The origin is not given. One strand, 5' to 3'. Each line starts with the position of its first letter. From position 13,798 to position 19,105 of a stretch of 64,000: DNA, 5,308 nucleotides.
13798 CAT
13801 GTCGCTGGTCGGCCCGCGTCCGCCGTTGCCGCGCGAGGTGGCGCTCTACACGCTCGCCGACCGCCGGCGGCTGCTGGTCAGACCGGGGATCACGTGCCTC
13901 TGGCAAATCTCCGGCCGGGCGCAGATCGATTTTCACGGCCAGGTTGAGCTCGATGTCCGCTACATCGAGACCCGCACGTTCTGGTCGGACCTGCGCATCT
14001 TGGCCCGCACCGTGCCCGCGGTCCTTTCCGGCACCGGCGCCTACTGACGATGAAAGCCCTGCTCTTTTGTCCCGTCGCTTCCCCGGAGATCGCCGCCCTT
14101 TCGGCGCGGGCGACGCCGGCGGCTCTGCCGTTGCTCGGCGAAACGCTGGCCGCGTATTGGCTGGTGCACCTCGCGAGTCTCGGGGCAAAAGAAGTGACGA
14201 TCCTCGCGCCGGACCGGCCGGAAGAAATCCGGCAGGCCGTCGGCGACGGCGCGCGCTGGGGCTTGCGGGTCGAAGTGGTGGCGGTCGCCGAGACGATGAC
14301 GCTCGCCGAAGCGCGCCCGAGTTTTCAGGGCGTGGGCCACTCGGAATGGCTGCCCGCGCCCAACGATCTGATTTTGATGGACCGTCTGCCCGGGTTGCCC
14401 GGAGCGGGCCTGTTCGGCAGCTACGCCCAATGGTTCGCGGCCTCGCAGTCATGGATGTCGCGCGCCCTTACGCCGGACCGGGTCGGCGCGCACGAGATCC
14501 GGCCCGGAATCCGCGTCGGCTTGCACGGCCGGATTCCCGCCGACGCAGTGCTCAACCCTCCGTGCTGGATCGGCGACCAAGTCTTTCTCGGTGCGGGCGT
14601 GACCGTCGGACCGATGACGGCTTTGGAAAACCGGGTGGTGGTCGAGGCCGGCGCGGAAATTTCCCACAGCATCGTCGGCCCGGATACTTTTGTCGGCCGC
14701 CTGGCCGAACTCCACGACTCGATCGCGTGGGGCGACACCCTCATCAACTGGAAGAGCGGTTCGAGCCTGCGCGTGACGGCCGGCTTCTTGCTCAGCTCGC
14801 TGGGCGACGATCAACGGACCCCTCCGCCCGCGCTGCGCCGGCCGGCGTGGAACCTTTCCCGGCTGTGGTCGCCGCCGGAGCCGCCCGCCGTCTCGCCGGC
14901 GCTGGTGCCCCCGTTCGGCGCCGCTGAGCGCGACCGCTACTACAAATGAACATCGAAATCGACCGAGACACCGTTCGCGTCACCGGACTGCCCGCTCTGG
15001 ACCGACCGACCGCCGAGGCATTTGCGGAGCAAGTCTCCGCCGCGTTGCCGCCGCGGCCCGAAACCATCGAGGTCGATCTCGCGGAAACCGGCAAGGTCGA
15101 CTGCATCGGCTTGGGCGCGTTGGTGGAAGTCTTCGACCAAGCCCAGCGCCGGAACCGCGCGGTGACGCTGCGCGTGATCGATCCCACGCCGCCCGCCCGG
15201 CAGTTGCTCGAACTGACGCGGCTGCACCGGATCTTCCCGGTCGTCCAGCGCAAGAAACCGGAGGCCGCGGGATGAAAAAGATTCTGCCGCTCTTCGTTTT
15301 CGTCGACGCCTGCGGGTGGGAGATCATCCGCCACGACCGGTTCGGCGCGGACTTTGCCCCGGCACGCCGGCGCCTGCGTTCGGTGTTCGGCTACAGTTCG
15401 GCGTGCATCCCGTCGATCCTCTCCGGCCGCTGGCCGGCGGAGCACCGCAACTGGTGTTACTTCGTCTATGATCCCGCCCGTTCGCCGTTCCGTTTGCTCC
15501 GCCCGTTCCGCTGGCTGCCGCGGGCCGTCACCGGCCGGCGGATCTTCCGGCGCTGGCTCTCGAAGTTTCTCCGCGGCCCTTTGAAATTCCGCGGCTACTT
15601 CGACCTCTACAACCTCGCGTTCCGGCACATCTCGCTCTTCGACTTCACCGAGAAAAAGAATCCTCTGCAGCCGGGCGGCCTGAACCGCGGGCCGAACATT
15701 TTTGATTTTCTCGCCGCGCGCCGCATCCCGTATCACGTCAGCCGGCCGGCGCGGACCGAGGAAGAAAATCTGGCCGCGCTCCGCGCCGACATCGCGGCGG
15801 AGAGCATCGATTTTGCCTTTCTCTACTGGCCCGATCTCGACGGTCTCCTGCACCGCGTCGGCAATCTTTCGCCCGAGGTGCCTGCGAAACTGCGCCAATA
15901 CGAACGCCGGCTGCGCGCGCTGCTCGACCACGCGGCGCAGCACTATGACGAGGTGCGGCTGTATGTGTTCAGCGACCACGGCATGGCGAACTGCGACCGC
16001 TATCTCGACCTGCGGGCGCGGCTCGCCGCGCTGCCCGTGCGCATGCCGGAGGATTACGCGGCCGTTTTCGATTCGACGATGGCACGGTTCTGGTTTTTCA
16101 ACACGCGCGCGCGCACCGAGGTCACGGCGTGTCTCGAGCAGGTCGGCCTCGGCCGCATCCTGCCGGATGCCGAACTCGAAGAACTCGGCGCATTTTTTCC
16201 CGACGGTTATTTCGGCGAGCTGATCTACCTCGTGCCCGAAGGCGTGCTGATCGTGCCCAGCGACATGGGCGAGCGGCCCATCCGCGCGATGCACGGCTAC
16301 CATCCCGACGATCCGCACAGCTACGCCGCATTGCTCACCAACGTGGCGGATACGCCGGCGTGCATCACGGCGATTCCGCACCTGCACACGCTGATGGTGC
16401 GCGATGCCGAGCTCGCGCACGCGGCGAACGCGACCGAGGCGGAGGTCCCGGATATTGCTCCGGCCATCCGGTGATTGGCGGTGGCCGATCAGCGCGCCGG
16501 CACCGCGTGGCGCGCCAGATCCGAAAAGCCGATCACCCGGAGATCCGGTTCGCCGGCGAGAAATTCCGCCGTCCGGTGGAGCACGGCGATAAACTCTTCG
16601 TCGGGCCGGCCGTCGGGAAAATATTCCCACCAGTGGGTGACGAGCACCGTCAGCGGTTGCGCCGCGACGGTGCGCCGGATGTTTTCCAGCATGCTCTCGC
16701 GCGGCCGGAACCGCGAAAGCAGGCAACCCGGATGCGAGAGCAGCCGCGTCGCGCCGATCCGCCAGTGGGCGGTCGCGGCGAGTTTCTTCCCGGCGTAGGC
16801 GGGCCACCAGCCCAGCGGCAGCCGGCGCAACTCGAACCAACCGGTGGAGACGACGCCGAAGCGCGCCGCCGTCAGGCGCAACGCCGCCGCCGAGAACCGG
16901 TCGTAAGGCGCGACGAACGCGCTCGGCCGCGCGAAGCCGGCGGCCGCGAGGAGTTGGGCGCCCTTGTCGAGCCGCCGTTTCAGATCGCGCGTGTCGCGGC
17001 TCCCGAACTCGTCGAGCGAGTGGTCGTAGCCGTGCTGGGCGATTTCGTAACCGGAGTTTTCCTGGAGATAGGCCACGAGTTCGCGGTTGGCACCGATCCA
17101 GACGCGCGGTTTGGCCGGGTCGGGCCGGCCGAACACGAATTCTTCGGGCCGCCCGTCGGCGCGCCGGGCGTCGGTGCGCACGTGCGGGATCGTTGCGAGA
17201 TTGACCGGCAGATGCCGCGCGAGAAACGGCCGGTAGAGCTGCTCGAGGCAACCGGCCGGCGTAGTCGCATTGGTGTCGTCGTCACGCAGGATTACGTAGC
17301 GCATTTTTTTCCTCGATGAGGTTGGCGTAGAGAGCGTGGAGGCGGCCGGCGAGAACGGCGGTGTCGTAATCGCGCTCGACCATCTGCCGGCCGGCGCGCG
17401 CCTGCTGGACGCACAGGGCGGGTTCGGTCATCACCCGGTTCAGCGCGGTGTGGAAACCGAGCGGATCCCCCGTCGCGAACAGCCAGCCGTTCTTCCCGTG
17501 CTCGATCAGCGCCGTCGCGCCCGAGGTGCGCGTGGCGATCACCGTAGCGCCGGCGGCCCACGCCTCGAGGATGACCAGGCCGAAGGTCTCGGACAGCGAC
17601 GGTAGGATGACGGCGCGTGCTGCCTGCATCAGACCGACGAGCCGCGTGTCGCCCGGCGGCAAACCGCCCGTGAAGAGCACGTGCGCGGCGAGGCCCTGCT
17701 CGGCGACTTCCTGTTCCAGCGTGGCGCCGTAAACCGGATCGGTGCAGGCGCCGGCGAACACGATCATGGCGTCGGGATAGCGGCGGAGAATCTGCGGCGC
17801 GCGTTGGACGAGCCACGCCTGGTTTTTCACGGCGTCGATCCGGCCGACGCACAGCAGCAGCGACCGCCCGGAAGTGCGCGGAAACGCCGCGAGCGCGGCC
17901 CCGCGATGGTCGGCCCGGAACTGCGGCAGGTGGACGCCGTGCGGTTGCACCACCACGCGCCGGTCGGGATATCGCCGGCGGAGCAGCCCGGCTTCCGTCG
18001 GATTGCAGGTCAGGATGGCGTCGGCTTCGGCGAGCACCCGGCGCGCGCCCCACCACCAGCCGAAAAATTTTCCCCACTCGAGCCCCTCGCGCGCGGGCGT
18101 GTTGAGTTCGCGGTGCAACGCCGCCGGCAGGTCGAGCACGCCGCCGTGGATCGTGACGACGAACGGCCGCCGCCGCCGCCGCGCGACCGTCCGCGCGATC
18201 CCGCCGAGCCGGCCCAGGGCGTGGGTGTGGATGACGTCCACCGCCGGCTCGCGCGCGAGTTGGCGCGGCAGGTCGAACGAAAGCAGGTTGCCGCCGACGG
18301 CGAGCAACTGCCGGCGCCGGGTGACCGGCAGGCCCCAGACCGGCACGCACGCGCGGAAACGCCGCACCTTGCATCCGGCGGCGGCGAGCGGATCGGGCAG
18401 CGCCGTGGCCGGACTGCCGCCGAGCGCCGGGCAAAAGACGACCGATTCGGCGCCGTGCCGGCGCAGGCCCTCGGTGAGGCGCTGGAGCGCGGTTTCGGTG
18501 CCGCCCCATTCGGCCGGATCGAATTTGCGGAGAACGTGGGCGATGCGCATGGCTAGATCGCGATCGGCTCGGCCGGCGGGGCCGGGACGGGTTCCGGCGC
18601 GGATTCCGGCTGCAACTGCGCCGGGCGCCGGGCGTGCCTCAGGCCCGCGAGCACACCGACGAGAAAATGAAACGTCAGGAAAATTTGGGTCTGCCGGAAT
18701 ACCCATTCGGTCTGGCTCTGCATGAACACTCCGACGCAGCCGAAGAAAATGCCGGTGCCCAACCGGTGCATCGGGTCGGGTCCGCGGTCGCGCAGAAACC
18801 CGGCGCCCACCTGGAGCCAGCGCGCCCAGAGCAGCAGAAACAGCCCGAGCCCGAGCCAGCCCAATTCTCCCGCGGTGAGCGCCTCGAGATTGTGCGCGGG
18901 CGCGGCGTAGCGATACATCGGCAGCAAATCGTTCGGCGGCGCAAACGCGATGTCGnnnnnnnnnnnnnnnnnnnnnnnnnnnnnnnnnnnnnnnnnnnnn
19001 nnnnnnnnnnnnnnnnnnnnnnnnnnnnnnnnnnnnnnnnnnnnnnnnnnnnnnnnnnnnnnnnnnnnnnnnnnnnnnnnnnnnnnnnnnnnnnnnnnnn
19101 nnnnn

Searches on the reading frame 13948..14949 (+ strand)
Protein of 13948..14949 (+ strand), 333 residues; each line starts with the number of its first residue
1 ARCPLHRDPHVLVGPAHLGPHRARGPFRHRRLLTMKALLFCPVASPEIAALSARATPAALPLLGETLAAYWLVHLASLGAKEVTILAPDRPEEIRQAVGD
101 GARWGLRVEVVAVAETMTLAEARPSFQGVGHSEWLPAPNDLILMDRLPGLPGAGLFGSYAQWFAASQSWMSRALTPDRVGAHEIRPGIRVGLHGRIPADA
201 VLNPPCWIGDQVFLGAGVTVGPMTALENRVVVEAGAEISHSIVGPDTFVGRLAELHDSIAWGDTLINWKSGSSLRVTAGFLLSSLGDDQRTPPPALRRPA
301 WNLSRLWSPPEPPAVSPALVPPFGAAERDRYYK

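Call 28: search_protein_families(library=pfam, proteins=[window:13948-14949:+], max_evalue=0.00001)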
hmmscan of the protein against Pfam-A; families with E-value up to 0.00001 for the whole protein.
window:13948-14949:+ (333 aa): 1 family
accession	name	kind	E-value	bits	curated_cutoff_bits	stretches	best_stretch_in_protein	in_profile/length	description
PF00132.30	Hexapep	-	6e-07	29.3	27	0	196-221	10-35/36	Bacterial transferase hexapeptide (six repeats)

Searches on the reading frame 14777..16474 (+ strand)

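Call 28: search_protein_families(library=pfam, proteins=[window:14777-16474:+], max_evalue=0.00001)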
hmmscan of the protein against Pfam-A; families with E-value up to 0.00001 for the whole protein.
window:14777-16474:+ (565 aa): 1 family
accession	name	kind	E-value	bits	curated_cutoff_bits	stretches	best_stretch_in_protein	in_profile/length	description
PF01663.27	Phosphodiest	-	3.4e-14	53.6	23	1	210-414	47-234/342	Type I phosphodiesterase / nucleotide pyrophosphatase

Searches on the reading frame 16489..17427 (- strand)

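Call 28: search_protein_families(library=pfam, proteins=[window:16489-17427:-], max_evalue=0.00001)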
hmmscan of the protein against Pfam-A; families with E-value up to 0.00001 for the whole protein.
window:16489-17427:- (312 aa): 1 family
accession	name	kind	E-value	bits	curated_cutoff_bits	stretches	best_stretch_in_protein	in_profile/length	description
PF10096.14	DUF2334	-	2.7e-10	40.6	26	1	74-196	31-146/203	Uncharacterized protein conserved in bacteria (DUF2334)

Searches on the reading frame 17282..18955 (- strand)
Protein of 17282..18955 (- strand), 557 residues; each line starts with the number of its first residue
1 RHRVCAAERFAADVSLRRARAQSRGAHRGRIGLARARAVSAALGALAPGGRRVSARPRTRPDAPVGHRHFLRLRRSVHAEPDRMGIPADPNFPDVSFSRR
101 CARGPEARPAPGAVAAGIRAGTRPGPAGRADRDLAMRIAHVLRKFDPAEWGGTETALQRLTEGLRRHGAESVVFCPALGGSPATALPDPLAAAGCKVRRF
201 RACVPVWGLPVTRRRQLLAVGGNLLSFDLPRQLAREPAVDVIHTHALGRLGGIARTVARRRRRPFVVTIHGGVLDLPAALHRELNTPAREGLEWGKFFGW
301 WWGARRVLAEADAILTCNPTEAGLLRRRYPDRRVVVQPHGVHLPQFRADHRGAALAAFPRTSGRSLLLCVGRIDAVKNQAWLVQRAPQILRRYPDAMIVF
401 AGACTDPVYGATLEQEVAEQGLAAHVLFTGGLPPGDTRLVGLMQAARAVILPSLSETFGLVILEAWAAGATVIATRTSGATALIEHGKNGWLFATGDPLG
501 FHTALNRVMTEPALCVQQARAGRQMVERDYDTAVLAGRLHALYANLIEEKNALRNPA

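Call 53: search_protein_families(library=pfam, proteins=[window:17282-18955:-], max_evalue=0.0001)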
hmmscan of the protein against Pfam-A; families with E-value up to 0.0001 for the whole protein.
window:17282-18955:- (557 aa): 6 families
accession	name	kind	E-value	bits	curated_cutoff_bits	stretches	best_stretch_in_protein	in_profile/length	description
PF00534.26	Glycos_transf_1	-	1.2e-29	103.5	26.4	1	362-524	13-171/172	Glycosyl transferases group 1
PF13692.12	Glyco_trans_1_4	-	1.1e-28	100.8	27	1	366-510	3-141/142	Glycosyl transferases group 1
PF13579.12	Glyco_trans_4_4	-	2.8e-21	77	29.7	1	151-338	1-156/158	Glycosyl transferase 4-like domain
PF13439.12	Glyco_transf_4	-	1.6e-18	67.7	28.5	1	150-343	1-168/170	Glycosyltransferase Family 4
PF20706.3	GT4-conflict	-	1.4e-07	31.3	26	1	307-486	143-322/385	Family 4 Glycosyltransferase in conflict systems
PF13524.12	Glyco_trans_1_2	-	1.9e-06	28.3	25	1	438-534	39-137/144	Glycosyl transferase-like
